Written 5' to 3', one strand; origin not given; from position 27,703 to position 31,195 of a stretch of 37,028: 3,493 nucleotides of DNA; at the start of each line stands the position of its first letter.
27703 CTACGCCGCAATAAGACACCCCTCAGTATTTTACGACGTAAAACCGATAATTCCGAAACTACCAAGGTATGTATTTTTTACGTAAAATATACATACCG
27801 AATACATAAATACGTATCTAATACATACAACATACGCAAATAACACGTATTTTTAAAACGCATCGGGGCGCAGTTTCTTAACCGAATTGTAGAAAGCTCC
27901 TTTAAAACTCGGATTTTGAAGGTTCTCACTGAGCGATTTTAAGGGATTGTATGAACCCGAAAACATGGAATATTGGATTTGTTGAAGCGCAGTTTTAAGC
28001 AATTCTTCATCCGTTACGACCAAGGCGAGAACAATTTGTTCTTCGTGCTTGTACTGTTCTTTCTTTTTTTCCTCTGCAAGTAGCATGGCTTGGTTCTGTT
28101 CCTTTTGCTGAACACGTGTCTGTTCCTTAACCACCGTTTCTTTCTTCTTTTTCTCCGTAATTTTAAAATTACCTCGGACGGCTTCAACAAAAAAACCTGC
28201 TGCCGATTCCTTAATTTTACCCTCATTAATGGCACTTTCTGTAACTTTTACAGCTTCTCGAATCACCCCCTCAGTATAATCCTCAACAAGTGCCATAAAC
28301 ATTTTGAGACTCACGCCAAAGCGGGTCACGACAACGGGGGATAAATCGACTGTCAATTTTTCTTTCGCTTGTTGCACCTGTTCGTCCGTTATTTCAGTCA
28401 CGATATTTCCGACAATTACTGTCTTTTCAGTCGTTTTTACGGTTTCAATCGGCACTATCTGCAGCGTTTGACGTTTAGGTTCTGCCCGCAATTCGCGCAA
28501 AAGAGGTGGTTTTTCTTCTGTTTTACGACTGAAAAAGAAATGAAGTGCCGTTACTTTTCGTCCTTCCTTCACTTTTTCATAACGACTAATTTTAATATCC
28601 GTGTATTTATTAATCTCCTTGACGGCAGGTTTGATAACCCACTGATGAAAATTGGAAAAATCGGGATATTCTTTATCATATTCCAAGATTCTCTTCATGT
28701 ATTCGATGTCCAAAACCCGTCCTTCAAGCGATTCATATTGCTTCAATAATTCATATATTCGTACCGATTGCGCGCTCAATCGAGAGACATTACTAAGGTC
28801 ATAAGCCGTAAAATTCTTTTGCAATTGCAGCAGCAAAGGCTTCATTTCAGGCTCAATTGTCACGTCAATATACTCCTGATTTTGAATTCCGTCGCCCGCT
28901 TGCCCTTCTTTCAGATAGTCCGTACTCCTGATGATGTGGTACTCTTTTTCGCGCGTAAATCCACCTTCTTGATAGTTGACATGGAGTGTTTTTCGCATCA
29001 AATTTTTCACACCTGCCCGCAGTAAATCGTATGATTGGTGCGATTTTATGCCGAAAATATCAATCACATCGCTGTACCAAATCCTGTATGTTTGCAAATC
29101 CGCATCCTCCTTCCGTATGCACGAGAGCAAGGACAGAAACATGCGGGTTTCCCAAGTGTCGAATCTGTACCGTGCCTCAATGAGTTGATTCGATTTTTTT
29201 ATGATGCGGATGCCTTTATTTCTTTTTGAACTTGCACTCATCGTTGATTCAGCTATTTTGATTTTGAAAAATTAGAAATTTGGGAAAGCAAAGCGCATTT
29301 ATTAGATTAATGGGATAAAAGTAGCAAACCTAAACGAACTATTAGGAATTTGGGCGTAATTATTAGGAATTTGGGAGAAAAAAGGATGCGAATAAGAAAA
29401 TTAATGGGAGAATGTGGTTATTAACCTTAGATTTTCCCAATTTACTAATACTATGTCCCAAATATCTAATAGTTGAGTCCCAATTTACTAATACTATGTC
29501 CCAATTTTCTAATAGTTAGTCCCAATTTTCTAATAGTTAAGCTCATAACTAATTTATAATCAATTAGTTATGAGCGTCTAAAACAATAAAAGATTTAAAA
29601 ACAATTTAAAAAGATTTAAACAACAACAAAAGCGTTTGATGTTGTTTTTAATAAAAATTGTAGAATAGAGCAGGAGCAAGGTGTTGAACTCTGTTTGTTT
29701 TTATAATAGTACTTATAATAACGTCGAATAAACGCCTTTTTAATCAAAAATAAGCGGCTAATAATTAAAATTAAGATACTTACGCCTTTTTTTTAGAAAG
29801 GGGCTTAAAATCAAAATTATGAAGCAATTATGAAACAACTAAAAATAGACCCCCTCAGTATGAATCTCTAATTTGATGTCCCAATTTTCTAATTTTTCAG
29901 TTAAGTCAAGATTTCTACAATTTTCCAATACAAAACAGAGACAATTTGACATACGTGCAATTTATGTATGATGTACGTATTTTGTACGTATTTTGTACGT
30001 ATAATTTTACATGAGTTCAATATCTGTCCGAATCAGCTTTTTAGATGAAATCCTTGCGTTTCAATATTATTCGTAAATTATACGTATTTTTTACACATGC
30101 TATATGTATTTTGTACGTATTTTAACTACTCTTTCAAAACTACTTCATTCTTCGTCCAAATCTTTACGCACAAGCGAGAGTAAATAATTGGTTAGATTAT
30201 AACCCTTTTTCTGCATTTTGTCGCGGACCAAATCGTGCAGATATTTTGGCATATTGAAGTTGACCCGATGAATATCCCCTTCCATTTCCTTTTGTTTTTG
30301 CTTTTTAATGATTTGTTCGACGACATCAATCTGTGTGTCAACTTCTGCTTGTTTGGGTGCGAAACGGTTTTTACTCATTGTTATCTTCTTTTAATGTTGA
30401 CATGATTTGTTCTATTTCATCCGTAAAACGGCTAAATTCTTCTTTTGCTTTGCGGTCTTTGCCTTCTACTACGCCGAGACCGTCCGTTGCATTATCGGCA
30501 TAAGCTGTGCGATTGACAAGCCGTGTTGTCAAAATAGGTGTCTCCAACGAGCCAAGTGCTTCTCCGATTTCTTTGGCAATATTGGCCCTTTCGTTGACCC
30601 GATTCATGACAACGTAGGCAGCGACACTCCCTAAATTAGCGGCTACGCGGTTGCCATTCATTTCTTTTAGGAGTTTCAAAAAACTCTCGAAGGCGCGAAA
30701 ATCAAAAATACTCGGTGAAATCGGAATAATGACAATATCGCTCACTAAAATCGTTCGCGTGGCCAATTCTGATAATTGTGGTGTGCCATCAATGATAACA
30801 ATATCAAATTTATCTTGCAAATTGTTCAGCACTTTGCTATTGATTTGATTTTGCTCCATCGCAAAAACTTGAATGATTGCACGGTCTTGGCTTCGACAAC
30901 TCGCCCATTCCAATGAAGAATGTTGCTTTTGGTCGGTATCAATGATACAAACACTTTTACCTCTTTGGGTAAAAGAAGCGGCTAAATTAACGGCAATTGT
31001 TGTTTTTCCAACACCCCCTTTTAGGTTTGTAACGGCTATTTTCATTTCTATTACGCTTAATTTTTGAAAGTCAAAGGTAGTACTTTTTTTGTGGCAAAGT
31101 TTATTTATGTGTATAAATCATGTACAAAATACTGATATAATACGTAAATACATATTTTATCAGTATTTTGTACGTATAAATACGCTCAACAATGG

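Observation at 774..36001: Hyper-abundant oriented oligomer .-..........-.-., about one per kb on both strands: candidate DNA-uptake-type genomic signature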

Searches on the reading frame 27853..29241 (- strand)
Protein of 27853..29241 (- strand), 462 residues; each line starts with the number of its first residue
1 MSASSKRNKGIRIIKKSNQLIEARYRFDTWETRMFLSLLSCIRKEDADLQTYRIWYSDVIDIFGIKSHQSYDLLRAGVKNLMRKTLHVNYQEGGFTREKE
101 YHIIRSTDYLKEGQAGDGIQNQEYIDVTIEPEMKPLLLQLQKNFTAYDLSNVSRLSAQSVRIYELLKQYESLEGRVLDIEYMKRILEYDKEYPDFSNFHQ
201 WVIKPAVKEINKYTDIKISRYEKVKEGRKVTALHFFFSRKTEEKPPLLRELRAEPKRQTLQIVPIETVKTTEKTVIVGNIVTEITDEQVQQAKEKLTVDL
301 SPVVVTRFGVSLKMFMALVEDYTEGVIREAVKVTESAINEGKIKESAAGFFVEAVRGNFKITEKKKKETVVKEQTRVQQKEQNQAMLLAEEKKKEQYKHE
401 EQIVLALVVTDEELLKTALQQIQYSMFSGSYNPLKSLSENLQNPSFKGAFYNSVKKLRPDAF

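Call 9: search_protein_families(library=pfam, proteins=[window:27853-29241:-])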
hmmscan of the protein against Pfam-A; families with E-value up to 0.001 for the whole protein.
window:27853-29241:- (462 aa): 2 families
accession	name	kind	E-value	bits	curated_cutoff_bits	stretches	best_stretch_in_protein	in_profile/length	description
PF01051.27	Rep3_N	-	1.6e-29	103.5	22.4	1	13-167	1-141/141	Initiator Replication protein, WH1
PF21205.3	Rep3_C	-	4.6e-18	65.6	21.1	1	179-237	2-59/59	Initiator Rep protein, WH2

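Call 76: search_dna_similar(query=window:27853-29241:-, collection=plasmids, mode=protein, max_rows=8)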
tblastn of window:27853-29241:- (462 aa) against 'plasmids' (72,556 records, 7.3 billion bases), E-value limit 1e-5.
Records with a match: 3519; places in all: 3887; records where one place covers at least 80% of the query: 2.
Best place of each record, by identity: <60% 3519.
By first word of the organism name: Acinetobacter 1090; Escherichia 514; Lactococcus 420; Bacillus 83; Pseudomonas 83; Enterococcus 82; Psychrobacter 73; Clostridium 72; Moraxella 71; Hymenobacter 62; and 160 more.
By predicted mobility (MOB-suite, as given by PLSDB): mobilizable 1768; non-mobilizable 1471; conjugative 280.
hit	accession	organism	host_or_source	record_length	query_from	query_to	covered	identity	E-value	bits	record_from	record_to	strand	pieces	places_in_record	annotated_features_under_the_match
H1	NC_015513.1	Haliscomenobacter hydrossis DSM 1100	activated sludge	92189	6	359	77%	48.6%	7e-93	315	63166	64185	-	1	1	replication initiation protein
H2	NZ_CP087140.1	Spirosoma sp. KNUC1025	Brassica napus,single cell,rhizosphere ...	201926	18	462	96%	27.1%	2e-31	135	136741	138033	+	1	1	replication initiation protein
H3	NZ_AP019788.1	Methylomagnum ishizawai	-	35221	13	359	75%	33.0%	2e-35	147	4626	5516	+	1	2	replication initiation protein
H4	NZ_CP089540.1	Spirosoma oryzicola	Single cell,Surface layer of rice grains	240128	12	462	98%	24.2%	1e-28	127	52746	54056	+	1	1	replication initiation protein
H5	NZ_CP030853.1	Runella rosea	Whole organism,fresh water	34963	2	242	52%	38.7%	1e-43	171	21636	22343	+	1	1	replication initiation protein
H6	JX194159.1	uncultured bacterium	-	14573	13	358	75%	26.7%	8e-20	100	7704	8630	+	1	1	repB: replication protein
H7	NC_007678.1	Salinibacter ruber DSM 13855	-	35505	14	356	74%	26.7%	1e-22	109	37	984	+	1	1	replication initiation protein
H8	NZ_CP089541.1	Spirosoma oryzicola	Single cell,Surface layer of rice grains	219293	11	358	75%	26.3%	6e-17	91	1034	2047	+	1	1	replication initiation protein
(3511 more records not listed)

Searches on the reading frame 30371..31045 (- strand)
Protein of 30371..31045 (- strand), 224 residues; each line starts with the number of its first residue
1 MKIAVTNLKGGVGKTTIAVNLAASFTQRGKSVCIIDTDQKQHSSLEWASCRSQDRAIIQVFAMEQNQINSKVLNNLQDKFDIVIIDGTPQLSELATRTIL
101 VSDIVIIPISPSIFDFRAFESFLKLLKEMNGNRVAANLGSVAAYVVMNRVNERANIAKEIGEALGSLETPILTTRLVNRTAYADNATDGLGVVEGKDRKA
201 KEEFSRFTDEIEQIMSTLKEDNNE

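Call 9: search_protein_families(library=pfam, proteins=[window:30371-31045:-])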
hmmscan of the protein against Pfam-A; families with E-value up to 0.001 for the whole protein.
window:30371-31045:- (224 aa): 9 families
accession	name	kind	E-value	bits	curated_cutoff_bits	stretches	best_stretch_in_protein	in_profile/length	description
PF13614.12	AAA_31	-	5.5e-25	88.8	27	2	2-70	3-71/177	AAA domain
PF01656.29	CbiA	-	1.2e-14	54.7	25.4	1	3-173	1-107/125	CobQ/CobB/MinD/ParA nucleotide binding domain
PF09140.17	MipZ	-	1.6e-12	47.7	20.7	1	3-117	3-137/262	ATPase MipZ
PF07015.17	VirC1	-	3.2e-11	43.4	24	1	3-189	4-189/231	VirC1 protein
PF10609.15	ParA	-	2.8e-10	40.5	27.1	1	2-84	5-90/246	NUBPL iron-transfer P-loop NTPase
PF06564.18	CBP_BcsQ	-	1.6e-06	28.2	21.3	1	3-38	4-39/234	Cellulose biosynthesis protein BcsQ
PF02374.21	ArsA_ATPase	-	3.2e-05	23.8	24.3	1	3-39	3-39/305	Anion-transporting ATPase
PF00448.28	SRP54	-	3.9e-05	23.8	22.7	1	11-88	11-92/196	SRP54-type protein, GTPase domain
PF00142.24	Fer4_NifH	-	8.7e-05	22.6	25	1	2-65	2-63/271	4Fe-4S iron sulfur cluster binding proteins, NifH/frxC family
